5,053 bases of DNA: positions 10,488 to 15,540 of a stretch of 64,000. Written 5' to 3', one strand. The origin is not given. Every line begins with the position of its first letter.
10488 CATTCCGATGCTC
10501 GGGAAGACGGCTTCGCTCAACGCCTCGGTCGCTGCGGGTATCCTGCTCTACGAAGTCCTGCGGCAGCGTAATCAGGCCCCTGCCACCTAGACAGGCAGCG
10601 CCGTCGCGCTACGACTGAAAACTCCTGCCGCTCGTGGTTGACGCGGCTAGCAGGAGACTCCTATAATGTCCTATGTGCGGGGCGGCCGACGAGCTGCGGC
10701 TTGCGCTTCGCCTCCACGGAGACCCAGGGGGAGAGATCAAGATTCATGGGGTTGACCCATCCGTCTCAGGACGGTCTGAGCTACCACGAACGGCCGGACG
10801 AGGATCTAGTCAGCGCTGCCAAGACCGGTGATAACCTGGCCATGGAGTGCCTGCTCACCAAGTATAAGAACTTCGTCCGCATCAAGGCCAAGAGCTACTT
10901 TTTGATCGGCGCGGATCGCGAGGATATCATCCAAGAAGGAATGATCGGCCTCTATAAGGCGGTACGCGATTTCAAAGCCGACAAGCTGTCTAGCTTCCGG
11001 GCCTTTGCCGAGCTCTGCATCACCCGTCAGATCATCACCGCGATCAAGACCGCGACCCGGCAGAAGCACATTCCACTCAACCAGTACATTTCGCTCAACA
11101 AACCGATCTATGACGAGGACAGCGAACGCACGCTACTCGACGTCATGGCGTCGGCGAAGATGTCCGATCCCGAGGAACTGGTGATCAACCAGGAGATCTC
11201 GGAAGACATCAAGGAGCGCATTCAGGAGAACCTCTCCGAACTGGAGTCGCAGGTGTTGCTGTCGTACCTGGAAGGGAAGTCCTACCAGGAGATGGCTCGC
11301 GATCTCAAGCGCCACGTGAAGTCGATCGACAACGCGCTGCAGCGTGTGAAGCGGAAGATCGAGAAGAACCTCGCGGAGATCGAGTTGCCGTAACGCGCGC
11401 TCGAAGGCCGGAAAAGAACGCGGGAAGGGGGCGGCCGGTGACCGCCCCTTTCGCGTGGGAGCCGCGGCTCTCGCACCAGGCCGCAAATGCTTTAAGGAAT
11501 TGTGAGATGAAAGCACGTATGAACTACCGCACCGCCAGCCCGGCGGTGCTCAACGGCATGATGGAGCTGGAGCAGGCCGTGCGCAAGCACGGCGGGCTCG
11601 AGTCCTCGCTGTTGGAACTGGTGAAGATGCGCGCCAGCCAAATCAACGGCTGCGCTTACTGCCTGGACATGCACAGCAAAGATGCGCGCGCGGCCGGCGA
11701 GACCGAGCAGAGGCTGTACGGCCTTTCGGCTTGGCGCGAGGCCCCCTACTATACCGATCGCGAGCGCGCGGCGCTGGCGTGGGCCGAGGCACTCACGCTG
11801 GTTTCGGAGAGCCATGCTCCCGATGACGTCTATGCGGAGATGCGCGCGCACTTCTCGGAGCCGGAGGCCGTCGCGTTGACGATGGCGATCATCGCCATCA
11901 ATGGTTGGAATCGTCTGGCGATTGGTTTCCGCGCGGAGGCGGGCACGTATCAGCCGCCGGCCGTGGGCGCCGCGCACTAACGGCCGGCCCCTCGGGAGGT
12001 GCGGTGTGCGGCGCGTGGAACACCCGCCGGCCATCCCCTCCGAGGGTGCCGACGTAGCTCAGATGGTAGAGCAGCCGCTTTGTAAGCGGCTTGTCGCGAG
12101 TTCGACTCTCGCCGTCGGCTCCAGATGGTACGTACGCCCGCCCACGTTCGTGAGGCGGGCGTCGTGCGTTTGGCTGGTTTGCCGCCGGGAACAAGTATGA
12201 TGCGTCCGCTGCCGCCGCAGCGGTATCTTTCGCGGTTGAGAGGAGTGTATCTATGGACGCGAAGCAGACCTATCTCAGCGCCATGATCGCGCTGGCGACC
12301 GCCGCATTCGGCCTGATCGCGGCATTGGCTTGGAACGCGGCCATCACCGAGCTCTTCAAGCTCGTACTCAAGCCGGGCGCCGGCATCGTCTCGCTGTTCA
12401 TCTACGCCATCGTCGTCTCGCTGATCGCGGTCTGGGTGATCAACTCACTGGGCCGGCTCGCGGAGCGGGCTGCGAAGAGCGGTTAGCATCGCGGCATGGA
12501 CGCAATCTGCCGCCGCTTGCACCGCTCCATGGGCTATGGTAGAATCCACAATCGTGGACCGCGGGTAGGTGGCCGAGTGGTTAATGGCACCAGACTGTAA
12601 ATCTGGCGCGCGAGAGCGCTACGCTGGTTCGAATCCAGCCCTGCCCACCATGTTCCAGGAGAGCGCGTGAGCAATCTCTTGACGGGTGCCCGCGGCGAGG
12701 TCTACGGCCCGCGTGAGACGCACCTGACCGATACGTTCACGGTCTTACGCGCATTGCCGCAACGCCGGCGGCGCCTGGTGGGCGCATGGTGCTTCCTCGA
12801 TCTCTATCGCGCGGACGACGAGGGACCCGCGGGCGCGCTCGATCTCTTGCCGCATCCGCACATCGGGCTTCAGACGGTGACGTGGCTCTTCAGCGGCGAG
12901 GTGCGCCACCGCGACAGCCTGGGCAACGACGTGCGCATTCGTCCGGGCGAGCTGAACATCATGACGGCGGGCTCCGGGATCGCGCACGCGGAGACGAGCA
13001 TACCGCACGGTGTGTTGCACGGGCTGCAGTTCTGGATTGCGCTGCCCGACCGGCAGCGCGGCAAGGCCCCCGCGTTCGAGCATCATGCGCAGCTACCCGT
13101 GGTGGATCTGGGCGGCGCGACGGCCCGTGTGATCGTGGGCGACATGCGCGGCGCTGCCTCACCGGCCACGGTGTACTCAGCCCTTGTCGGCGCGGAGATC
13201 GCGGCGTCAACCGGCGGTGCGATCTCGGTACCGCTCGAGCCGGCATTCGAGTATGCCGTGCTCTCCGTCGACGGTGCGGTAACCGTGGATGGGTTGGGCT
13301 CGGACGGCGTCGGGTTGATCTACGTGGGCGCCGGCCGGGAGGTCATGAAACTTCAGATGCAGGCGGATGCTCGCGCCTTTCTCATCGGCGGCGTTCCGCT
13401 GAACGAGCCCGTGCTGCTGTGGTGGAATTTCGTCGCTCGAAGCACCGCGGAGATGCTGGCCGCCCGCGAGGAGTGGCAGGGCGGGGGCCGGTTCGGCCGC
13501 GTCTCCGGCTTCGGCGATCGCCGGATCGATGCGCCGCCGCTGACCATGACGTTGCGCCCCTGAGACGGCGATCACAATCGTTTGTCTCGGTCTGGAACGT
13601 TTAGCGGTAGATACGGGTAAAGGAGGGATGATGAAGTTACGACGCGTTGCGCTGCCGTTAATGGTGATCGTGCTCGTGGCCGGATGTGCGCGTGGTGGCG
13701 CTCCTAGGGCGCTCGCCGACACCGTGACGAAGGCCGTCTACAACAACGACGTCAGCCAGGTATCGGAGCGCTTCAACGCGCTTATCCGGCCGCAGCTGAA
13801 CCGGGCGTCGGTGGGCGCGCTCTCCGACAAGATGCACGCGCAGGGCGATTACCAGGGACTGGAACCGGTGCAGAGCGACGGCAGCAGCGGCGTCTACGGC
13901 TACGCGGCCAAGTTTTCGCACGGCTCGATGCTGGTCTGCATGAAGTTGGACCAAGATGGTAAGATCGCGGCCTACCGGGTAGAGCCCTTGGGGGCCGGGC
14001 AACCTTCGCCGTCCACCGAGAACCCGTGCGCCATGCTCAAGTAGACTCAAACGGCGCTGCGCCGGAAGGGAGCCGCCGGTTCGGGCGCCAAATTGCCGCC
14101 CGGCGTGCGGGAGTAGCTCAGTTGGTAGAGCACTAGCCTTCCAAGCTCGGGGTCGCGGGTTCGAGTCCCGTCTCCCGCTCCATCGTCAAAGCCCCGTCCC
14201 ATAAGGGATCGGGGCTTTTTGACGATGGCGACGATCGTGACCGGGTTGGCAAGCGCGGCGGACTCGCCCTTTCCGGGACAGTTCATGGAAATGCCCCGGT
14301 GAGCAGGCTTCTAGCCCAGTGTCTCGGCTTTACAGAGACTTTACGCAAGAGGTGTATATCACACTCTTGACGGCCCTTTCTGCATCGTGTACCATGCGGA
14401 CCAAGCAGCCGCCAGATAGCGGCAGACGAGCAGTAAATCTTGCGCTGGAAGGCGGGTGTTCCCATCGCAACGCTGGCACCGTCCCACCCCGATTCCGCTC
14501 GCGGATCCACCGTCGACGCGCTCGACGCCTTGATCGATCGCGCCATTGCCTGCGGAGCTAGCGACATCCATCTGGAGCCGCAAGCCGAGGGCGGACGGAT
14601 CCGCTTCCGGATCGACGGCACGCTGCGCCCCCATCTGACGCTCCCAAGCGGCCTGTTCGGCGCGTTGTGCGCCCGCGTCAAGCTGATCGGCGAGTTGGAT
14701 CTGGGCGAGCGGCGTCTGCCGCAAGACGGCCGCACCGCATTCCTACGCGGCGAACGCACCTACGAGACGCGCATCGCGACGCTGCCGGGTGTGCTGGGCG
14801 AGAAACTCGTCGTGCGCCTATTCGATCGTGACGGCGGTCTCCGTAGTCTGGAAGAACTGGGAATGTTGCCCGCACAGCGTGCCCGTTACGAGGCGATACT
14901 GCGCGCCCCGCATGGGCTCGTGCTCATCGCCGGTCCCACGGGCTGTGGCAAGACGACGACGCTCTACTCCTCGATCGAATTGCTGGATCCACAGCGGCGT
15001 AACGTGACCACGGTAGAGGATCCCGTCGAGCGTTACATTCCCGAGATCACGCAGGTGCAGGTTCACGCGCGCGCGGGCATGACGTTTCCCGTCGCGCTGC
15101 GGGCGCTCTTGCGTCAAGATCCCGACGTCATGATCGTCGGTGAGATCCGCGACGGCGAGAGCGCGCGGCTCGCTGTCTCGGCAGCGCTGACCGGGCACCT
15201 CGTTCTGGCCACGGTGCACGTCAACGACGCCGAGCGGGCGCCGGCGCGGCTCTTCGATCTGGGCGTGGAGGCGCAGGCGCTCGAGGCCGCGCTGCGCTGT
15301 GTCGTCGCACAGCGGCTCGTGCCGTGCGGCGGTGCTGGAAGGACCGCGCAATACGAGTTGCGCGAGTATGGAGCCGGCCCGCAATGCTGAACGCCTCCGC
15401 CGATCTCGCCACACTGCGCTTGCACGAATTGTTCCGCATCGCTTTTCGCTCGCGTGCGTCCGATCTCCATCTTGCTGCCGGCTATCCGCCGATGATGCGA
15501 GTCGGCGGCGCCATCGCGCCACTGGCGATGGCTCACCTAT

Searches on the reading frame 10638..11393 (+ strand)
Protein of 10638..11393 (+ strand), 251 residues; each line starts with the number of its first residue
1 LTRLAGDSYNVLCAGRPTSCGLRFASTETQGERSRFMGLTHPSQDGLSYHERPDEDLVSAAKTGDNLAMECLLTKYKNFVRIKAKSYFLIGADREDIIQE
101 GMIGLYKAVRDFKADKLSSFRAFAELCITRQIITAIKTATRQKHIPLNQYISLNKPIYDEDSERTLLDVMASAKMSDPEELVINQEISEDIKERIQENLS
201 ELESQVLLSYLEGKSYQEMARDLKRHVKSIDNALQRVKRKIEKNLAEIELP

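Call 71: search_protein_families(library=pfam, proteins=[window:10638-11393:+], max_evalue=0.001)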
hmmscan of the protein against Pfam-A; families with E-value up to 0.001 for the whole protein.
window:10638-11393:+ (251 aa): 2 families
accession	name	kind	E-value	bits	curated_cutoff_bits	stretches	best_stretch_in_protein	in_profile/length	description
PF04542.20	Sigma70_r2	-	3.1e-13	49.7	24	1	72-141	1-70/71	Sigma-70 region 2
PF08281.18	Sigma70_r4_2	-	7.4e-08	32.4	25.7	1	198-241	10-54/54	Sigma-70, region 4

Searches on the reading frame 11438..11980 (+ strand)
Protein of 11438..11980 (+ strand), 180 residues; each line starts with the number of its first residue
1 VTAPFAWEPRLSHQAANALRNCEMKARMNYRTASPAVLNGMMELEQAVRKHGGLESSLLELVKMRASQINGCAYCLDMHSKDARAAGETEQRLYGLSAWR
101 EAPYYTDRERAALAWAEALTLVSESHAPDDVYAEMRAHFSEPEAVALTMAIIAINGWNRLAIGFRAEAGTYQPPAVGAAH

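Call 85: search_protein_families(library=pfam, proteins=[window:11438-11980:+], max_evalue=0.001)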
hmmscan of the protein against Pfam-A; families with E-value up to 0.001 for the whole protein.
window:11438-11980:+ (180 aa): 1 family
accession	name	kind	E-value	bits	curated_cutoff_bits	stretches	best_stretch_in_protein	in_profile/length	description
PF02627.25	CMD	-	2e-23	82.6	23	1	35-118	1-84/84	Carboxymuconolactone decarboxylase family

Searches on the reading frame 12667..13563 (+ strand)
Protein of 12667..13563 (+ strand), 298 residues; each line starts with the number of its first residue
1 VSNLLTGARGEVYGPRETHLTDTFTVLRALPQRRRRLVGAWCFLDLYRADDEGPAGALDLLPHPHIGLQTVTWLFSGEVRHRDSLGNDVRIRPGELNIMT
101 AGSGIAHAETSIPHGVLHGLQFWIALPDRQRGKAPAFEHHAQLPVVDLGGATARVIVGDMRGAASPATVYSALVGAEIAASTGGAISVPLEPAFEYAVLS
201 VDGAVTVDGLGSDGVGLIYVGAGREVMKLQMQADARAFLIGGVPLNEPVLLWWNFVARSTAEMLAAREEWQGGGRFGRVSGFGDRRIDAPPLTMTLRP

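Call 85: search_protein_families(library=pfam, proteins=[window:12667-13563:+], max_evalue=0.001)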
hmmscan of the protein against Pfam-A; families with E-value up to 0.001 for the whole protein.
window:12667-13563:+ (298 aa): 2 families
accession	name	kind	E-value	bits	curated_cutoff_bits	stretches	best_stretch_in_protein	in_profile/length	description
PF02678.22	Pirin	-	3.8e-27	94.9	26.1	1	26-124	4-108/108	Pirin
PF05726.19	Pirin_C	-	2e-15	57.4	27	1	177-276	3-102/103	Pirin C-terminal cupin domain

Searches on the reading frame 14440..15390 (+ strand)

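Call 85: search_protein_families(library=pfam, proteins=[window:14440-15390:+], max_evalue=0.001)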
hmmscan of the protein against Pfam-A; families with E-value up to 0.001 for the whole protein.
window:14440-15390:+ (316 aa): 1 family
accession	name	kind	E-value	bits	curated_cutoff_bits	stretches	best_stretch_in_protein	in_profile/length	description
PF00437.27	T2SSE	-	1.4e-95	320.5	24.9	1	24-296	8-282/370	Type II/IV secretion system protein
